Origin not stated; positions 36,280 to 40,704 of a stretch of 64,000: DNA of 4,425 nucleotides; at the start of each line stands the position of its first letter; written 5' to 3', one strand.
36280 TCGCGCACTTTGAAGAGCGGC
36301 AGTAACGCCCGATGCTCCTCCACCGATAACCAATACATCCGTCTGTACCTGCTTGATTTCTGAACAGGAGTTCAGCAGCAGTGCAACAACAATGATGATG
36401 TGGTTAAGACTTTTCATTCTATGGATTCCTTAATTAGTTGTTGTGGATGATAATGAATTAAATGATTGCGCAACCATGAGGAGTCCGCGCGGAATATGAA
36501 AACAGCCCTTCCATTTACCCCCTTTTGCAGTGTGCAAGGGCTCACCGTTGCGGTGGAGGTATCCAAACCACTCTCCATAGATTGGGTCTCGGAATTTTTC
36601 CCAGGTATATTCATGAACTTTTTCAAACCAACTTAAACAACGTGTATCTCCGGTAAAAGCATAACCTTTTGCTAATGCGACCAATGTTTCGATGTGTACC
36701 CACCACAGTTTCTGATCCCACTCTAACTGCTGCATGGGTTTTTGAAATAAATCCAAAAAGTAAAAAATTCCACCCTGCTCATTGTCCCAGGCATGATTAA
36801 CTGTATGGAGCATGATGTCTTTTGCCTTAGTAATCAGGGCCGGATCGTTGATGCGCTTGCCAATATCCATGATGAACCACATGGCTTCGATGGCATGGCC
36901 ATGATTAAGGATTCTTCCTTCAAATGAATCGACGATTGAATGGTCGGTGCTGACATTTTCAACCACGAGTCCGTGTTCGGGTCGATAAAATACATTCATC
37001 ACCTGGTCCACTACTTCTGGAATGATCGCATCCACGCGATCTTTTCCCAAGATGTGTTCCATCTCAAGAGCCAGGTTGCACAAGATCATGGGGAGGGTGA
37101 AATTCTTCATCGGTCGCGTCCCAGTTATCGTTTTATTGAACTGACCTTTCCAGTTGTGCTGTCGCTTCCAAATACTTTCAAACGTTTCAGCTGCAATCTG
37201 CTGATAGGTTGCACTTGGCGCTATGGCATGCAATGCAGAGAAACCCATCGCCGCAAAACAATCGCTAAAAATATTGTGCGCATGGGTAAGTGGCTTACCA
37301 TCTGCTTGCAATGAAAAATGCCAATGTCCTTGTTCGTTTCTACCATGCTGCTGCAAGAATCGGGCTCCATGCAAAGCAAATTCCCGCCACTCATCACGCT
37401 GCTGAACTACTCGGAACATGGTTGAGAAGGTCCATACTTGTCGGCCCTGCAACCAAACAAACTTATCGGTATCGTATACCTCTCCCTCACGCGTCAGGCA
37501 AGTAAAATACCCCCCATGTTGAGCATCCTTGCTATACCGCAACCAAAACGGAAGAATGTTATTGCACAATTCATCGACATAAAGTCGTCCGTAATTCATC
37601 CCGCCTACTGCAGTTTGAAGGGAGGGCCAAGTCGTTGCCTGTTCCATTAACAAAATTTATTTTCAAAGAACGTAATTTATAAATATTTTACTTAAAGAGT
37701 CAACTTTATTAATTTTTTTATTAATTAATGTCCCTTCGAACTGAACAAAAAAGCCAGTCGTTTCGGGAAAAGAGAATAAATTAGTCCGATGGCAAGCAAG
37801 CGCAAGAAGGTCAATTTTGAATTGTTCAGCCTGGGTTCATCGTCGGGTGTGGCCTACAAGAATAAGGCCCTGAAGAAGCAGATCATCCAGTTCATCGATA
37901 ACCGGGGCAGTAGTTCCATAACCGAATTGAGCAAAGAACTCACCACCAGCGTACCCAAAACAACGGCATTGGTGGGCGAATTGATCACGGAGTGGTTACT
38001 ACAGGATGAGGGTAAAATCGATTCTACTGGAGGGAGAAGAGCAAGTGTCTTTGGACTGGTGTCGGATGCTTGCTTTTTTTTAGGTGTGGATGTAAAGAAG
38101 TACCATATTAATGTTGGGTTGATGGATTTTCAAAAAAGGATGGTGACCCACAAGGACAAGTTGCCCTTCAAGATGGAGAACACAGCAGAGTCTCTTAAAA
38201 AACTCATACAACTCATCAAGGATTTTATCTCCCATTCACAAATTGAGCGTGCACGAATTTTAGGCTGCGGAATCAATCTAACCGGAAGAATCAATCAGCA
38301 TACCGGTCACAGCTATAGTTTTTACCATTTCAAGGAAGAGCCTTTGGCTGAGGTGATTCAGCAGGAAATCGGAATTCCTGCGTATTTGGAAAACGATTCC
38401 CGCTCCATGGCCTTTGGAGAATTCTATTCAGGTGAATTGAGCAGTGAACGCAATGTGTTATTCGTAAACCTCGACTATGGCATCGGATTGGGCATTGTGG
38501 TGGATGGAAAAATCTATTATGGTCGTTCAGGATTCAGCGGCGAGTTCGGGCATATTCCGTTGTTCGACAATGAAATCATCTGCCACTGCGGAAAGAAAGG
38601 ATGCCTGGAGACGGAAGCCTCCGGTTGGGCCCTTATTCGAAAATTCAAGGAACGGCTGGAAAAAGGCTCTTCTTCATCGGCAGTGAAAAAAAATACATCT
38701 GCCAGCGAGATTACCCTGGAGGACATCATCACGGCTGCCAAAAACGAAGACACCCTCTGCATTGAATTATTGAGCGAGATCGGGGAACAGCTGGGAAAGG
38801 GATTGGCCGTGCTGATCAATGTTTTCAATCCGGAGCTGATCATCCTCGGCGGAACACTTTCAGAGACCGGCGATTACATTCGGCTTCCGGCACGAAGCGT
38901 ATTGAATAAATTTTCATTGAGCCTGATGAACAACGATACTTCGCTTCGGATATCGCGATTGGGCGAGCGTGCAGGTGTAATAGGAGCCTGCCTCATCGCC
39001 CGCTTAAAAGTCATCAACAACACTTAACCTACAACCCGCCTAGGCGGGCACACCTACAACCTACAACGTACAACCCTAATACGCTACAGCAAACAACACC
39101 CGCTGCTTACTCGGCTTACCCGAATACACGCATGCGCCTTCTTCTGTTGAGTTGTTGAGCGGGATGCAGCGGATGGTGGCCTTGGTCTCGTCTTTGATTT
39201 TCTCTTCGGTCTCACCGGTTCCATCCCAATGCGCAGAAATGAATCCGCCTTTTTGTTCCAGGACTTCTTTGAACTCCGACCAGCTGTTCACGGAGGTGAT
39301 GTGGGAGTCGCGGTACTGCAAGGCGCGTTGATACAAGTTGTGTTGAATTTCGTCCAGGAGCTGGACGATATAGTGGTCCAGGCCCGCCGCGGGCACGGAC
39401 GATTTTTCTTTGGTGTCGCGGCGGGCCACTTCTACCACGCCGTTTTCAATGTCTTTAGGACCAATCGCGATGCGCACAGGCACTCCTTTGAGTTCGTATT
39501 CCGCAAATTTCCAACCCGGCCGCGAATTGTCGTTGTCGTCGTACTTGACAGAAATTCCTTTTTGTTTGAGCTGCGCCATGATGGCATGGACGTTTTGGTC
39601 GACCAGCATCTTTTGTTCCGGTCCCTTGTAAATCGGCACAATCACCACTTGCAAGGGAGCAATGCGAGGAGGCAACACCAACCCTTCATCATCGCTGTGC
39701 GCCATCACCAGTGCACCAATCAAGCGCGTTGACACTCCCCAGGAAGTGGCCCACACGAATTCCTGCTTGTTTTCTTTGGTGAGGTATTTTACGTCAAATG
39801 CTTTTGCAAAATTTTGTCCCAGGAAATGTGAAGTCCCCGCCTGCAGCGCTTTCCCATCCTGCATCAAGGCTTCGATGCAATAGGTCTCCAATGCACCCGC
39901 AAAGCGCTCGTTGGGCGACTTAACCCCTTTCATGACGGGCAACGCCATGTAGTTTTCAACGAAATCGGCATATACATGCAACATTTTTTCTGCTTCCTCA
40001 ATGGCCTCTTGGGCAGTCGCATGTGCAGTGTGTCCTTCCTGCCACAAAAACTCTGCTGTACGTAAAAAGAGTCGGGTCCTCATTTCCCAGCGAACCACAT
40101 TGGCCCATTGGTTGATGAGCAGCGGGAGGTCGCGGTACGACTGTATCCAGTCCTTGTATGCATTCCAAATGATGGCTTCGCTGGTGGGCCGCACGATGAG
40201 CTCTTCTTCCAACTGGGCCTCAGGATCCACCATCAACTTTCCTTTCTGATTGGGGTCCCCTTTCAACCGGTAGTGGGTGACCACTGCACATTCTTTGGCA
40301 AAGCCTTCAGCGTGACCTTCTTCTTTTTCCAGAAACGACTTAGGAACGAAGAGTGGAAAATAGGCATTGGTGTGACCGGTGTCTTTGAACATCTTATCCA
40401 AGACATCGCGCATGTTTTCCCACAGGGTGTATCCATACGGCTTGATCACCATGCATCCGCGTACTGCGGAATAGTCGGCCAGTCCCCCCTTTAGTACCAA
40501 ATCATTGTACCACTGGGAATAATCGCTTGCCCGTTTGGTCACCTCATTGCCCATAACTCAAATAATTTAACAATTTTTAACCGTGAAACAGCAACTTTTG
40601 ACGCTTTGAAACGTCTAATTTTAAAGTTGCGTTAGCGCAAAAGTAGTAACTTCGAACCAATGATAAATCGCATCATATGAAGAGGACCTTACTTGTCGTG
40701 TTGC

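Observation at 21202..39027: Unassigned ROK-controlled PUL that may target a phosphodiester-linked HexNAc/mannose glycan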

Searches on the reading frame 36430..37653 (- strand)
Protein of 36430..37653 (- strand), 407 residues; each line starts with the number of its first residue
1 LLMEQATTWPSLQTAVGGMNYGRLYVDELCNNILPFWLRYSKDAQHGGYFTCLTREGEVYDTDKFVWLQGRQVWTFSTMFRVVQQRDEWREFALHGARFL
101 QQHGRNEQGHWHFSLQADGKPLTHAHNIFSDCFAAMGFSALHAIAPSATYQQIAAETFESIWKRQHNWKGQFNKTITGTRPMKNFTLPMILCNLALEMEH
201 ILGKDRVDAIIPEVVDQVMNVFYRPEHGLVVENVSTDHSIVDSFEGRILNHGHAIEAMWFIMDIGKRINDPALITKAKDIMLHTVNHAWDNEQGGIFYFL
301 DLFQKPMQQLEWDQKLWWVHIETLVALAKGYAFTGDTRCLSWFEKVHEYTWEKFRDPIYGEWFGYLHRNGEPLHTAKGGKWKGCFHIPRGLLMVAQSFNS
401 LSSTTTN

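Call 3: search_protein_families(library=pfam, proteins=[window:36430-37653:-])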
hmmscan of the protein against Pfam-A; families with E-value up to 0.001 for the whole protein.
window:36430-37653:- (407 aa): 1 family
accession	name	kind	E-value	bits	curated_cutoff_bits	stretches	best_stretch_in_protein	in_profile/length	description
PF07221.17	GlcNAc_2-epim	-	5.3e-70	236.8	23.4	1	48-382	1-340/347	N-acylglucosamine 2-epimerase (GlcNAc 2-epimerase)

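Call 4: search_protein_families(library=ncbifam, proteins=[window:36430-37653:-])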
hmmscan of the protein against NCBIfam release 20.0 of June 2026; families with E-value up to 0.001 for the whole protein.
window:36430-37653:- (407 aa): 3 families
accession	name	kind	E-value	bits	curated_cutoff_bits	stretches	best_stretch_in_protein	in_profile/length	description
NF052547.1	AcylGsamEpipAGE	equivalog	1.1e-179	597.4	600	1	21-400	4-383/384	n-acyl-d-glucosamine 2-epimerase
NF041848.1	celb_epim_EpiA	equivalog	6.6e-20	71.6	800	2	32-161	23-153/405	cellobiose 2-epimerase EpiA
NF051846.1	ManIsomPseudo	equivalog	1.1e-10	41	600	1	273-380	270-374/401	D-mannose isomerase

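Call 61: search_solved_structures(query=window:36430-37653:-, max_evalue=1e-10)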
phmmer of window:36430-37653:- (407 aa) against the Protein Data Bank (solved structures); distinct sequences matched with E-value up to 1e-10: 15.
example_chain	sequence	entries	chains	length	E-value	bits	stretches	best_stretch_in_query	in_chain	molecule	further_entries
6f04_A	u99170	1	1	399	1.1e-147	495.4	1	22-402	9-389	N-acetylglucosamine-2-epimerase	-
2gz6_A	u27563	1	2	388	9.2e-145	485.8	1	22-402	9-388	N-acetyl-D-glucosamine 2-epimerase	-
8bry_A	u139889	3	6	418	4.9e-81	275.8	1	24-390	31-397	N-acylglucosamine 2-epimerase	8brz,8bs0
1fp3_A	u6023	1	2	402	3.4e-77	263.2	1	29-402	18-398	N-ACYL-D-GLUCOSAMINE 2-EPIMERASE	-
9l8i_A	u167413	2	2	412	2.8e-22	82.2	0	246-398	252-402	Cellobiose 2-epimerase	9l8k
3wkf_A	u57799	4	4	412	4.7e-22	81.5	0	246-398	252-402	Cellobiose 2-epimerase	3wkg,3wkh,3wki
5zig_A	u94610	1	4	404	3.5e-17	65.4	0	28-165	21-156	Cellobiose 2-epimerase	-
8h1n_A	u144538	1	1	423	1.9e-16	63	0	250-393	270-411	N-acylglucosamine 2-epimerase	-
8h1k_A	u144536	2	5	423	2e-16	62.9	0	250-393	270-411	N-acylglucosamine 2-epimerase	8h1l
8h1m_A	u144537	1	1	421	2e-16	62.9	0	250-393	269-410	N-acylglucosamine 2-epimerase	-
5zhb_A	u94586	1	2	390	2.2e-16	62.8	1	26-391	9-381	Cellobiose 2-epimerase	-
3vw5_A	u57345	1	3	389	3.8e-14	55.4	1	27-390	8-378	Cellobiose 2-epimerase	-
4z4j_A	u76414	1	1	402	9.5e-12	47.5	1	29-392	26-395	Cellobiose 2-epimerase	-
7d5g_A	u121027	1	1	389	1.8e-11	46.6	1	30-392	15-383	Cellobiose 2-epimerase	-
4z4l_A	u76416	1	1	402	5.6e-11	45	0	29-392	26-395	Cellobiose 2-epimerase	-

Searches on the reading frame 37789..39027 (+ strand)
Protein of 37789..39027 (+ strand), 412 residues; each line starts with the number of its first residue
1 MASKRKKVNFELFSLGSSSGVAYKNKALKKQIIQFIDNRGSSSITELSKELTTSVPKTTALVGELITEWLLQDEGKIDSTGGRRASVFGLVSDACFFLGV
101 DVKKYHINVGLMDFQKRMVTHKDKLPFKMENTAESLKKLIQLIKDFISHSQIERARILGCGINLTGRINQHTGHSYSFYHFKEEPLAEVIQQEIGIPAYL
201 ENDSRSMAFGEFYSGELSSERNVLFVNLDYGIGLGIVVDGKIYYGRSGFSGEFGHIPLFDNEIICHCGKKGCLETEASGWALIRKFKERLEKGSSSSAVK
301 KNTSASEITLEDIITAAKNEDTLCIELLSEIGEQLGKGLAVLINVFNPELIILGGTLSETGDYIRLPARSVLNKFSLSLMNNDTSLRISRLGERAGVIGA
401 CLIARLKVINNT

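Call 3: search_protein_families(library=pfam, proteins=[window:37789-39027:+])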
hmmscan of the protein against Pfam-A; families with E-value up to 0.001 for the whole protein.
window:37789-39027:+ (412 aa): 1 family
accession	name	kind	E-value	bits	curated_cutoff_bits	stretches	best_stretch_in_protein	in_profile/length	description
PF00480.26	ROK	-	8.5e-55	186.8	22.9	1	98-405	2-292/294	ROK family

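Call 4: search_protein_families(library=ncbifam, proteins=[window:37789-39027:+])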
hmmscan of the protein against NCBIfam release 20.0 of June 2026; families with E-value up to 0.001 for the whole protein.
window:37789-39027:+ (412 aa): 13 families
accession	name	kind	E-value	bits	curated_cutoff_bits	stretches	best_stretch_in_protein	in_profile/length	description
NF047937.1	TransRegNagC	equivalog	6.9e-60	203.3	650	1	34-405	18-385/399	DNA-binding transcriptional regulator NagC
NF049930.1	TransRegMlc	equivalog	5.2e-57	194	530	1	32-403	21-389/405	sugar metabolism global transcriptional regulator Mlc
TIGR00744.1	ROK_glcA_fam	subfamily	6.1e-55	186.7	260.35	1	98-410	1-314/318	ROK family glucokinase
NF007251.0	PRK09698.1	equivalog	7.3e-35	120.7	253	1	96-409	7-301/304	allose kinase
NF007108.0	PRK09557.1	equivalog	1.7e-26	93.3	443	1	122-402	27-298/303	fructokinase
NF003461.0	PRK05082.1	subfamily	7.6e-24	84.6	283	1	98-405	4-287/291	N-acetylmannosamine kinase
NF047821.1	NactlManKinNanK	equivalog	1.4e-22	80.6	450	1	98-405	4-287/288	N-acetylmannosamine kinase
NF009835.0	PRK13310.1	equivalog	2e-21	76.6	380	1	97-403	2-299/303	N-acetylglucosamine kinase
NF042998.1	bglucokin_BglK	equivalog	6.2e-18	65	550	1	105-401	11-282/291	beta-glucoside kinase BglK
NF045551.1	GK_Pyrobac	equivalog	6.4e-17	61.8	500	1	184-402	77-278/294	ATP-dependent glucokinase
NF009836.0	PRK13311.1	equivalog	9.8e-12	44.6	551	1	97-282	2-194/256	N-acetyl-D-glucosamine kinase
NF045942.1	PolPhglucPhase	equivalog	0.00019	21.3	250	0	332-404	181-241/242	polyphosphate--glucose phosphotransferase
NF045550.1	FrctkaseScrK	equivalog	0.00067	19.2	400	0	185-292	90-200/293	fructokinase ScrK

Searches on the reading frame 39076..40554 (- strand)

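Call 6: search_protein_families(library=pfam, proteins=[window:39076-40554:-])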
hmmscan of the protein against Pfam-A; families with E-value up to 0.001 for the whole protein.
window:39076-40554:- (492 aa): 3 families
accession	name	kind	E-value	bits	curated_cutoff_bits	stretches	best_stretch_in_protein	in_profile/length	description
PF09180.16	ProRS-C_1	-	7.8e-25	87.3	31.5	1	425-492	1-71/71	Prolyl-tRNA synthetase, C-terminal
PF00587.30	tRNA-synt_2b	-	9.9e-23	81.5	29.3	1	114-283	6-176/179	tRNA synthetase class II core domain (G, H, P, S and T)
PF03129.25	HGTP_anticodon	-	3.5e-21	75.6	21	1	302-397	1-92/94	Anticodon binding domain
